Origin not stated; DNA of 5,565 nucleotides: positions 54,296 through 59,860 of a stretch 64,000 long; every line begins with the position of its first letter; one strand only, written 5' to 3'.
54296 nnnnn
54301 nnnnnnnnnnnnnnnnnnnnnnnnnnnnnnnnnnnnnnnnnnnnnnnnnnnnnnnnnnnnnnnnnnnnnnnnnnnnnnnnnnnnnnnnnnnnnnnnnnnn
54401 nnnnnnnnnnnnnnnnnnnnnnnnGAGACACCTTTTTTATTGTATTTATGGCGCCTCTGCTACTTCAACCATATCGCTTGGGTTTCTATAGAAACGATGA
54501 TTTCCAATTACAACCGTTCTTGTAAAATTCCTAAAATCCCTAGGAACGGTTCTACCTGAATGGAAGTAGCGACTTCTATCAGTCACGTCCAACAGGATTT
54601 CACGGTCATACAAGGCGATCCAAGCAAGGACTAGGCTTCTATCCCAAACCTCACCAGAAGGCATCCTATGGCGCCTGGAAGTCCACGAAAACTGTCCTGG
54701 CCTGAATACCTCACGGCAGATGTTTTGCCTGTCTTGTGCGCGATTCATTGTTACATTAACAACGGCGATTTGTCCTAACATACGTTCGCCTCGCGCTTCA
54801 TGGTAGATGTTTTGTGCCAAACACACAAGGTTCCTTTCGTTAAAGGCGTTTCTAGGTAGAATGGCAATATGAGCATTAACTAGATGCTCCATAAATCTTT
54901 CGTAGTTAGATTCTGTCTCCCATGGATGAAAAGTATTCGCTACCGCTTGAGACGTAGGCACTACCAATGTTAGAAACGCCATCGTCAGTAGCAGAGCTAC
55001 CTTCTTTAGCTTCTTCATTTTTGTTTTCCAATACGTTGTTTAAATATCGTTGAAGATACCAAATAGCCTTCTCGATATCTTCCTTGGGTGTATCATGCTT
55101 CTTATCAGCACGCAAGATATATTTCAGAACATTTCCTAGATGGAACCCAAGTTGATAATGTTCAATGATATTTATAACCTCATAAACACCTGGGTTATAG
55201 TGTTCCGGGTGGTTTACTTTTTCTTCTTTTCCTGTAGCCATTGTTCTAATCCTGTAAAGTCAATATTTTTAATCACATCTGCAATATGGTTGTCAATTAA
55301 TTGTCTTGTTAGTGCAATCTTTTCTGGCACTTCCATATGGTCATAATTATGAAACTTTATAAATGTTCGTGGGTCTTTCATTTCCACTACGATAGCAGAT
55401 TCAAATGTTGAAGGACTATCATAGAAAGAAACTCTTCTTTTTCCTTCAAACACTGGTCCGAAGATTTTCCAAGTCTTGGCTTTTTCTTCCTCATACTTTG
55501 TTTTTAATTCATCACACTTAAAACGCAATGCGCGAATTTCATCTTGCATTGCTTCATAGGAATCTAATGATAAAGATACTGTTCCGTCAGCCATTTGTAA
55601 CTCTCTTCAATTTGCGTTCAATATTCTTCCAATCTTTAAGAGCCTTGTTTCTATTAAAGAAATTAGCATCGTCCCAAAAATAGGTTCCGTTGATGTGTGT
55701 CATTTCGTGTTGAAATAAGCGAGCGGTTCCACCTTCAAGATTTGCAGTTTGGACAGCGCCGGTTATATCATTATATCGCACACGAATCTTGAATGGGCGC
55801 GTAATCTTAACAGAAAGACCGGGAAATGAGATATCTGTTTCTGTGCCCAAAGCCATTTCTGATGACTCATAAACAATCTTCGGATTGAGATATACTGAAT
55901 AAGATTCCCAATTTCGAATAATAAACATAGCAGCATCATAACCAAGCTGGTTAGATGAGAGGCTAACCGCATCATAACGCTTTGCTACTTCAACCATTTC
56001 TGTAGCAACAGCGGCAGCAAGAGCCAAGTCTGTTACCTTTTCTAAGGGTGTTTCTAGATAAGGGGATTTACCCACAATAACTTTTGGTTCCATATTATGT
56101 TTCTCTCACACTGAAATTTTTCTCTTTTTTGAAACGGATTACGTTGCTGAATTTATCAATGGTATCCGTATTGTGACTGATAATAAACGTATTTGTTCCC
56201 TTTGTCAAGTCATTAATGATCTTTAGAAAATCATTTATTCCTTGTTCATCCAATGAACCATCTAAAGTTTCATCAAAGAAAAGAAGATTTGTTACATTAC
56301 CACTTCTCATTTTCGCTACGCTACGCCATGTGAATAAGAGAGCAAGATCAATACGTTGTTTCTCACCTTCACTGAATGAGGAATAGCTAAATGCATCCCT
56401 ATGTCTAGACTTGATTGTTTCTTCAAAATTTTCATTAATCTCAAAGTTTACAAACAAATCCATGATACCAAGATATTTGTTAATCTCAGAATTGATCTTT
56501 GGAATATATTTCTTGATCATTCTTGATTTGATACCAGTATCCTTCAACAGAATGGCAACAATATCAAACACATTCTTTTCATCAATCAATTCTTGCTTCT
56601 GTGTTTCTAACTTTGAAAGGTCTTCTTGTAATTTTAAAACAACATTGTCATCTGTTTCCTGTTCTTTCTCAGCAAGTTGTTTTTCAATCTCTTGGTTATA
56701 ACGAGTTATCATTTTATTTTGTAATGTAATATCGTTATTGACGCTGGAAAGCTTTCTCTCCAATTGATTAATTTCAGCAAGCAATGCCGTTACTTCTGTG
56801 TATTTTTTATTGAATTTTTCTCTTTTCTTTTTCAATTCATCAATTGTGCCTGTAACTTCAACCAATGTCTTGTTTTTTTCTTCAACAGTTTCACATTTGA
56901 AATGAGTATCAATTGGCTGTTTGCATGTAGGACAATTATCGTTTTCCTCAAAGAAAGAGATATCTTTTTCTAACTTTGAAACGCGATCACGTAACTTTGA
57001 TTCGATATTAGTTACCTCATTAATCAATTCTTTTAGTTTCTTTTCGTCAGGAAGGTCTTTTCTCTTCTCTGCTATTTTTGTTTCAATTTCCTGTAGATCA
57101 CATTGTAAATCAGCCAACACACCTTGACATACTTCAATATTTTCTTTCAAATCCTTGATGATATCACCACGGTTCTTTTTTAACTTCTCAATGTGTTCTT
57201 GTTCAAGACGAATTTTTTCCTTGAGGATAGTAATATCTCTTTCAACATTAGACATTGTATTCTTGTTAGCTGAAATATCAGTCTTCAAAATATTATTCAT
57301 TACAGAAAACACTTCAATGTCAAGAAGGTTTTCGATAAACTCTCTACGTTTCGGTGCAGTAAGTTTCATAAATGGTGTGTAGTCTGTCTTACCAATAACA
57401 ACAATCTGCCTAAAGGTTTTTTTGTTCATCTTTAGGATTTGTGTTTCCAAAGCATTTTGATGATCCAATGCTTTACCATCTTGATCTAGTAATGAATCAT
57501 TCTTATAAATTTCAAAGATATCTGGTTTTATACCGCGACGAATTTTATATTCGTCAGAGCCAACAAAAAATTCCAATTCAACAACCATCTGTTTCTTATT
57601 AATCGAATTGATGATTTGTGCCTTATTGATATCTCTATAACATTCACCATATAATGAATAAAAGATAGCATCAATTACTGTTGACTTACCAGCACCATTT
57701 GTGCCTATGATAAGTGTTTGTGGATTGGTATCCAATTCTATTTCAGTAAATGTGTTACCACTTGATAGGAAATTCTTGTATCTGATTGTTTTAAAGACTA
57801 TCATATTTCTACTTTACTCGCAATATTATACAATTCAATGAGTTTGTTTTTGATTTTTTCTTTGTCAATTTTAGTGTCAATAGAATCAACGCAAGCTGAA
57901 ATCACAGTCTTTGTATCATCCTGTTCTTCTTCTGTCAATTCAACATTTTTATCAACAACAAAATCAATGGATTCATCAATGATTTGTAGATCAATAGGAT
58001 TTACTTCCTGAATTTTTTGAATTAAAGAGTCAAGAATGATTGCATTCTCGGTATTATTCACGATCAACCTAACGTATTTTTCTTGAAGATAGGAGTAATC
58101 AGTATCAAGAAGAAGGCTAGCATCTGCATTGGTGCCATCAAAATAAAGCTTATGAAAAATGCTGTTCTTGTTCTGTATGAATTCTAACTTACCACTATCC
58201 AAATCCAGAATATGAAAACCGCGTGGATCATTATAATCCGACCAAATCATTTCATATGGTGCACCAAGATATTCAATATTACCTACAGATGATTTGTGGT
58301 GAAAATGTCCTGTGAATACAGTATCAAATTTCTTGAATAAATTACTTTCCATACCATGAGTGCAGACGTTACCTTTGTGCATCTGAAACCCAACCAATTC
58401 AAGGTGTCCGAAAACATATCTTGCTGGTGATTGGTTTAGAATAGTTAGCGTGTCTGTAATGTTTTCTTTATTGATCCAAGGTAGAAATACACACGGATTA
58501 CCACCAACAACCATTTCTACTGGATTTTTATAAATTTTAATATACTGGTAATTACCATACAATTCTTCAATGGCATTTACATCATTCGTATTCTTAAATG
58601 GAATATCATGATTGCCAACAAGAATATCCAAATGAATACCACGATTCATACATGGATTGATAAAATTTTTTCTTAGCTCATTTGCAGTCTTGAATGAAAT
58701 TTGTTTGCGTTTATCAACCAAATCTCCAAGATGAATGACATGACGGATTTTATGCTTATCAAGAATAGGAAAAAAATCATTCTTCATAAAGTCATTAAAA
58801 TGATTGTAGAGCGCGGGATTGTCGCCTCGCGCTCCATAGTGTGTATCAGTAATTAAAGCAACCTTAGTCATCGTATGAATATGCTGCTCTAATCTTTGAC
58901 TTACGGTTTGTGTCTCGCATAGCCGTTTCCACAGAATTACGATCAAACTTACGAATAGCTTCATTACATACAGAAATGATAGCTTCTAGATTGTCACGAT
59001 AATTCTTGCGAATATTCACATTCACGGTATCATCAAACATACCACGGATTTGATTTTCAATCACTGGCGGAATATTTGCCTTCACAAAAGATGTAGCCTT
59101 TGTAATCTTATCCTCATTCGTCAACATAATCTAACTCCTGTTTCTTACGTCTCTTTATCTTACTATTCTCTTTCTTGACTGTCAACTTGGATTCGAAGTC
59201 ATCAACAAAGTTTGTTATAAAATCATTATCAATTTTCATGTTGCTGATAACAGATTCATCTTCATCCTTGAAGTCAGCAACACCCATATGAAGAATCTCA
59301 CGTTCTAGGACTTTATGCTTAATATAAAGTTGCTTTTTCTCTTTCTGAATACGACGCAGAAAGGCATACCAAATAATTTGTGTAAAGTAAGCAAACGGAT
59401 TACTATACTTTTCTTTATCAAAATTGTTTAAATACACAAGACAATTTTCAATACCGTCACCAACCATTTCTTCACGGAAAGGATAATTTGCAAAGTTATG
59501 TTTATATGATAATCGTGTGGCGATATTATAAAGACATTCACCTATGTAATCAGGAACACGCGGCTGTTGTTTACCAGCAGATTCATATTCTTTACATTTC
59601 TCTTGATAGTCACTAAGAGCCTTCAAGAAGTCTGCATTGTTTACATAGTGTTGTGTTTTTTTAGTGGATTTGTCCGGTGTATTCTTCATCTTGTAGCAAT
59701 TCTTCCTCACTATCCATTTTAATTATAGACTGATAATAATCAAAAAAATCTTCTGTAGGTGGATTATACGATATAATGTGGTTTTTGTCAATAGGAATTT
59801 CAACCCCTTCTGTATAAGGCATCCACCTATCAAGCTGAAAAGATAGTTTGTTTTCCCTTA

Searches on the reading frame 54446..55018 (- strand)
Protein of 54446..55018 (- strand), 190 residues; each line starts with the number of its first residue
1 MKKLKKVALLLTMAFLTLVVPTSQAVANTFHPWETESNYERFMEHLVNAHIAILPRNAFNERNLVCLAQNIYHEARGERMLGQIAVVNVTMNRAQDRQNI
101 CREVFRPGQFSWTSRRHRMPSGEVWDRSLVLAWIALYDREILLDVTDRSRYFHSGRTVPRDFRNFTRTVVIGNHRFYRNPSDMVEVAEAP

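Call 12: search_protein_families(library=phrogs, proteins=[window:54446-55018:-], max_evalue=0.00001)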
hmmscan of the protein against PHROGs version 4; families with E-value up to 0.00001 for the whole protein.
window:54446-55018:- (190 aa): 1 family
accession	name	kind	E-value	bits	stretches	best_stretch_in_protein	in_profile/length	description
phrog_938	-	lysis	6.7e-16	57.6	1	30-182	19-175/2185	endolysin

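Call 70: search_protein_families(library=pfam, proteins=[window:54446-55018:-], max_evalue=0.01)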
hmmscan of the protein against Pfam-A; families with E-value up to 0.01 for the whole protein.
window:54446-55018:- (190 aa): 1 family
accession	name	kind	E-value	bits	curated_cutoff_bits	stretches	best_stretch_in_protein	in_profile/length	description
PF07486.17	Hydrolase_2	-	7.8e-12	46.1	27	1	77-177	1-100/100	Cell Wall Hydrolase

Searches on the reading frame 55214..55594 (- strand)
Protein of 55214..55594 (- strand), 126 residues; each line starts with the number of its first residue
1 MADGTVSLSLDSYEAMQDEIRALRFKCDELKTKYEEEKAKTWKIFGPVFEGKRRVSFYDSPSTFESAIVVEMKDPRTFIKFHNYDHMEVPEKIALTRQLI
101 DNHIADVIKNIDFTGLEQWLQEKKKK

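Call 64: search_protein_families(library=phrogs, proteins=[window:55214-55594:-], max_evalue=0.001)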
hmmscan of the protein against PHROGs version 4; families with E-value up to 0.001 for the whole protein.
window:55214-55594:- (126 aa): 0 families

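Call 70: search_protein_families(library=pfam, proteins=[window:55214-55594:-], max_evalue=0.01)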
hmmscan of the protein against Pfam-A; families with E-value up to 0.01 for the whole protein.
window:55214-55594:- (126 aa): 1 family
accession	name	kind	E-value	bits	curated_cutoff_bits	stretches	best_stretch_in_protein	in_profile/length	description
PF09640.15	DUF2027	-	0.0054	16.7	25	1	64-125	89-151/156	Domain of unknown function (DUF2027)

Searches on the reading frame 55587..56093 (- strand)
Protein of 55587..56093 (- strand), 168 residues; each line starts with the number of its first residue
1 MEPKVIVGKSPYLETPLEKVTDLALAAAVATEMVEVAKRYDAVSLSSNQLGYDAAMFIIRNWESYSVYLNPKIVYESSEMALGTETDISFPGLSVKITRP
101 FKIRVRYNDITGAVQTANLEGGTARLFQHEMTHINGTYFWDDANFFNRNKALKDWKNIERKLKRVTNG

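Call 12: search_protein_families(library=phrogs, proteins=[window:55587-56093:-], max_evalue=0.00001)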
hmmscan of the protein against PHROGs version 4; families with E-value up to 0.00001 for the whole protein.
window:55587-56093:- (168 aa): 1 family
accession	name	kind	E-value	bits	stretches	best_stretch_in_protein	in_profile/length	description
phrog_2890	-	other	2.7e-25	89.6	1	4-142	4-146/150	peptide deformylase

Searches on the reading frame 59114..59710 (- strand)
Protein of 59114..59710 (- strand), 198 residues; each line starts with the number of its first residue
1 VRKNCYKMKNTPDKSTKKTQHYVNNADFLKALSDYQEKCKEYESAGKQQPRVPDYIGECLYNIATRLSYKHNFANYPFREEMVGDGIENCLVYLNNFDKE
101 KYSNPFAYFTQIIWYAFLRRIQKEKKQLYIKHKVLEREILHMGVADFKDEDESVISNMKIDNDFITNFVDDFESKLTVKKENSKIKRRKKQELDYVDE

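Call 12: search_protein_families(library=phrogs, proteins=[window:59114-59710:-], max_evalue=0.00001)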
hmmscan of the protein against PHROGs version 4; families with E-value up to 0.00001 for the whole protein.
window:59114-59710:- (198 aa): 3 families
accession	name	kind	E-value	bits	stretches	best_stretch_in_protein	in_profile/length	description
phrog_234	-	transcription regulation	1.3e-59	202.3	1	15-196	3-178/181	late sigma transcription factor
phrog_34068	-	transcription regulation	8.8e-11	43.1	1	82-170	1-80/115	RNA polymerase sigma factor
phrog_12791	-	transcription regulation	9.8e-10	39.1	1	31-138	145-260/286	sigma factor for late transcription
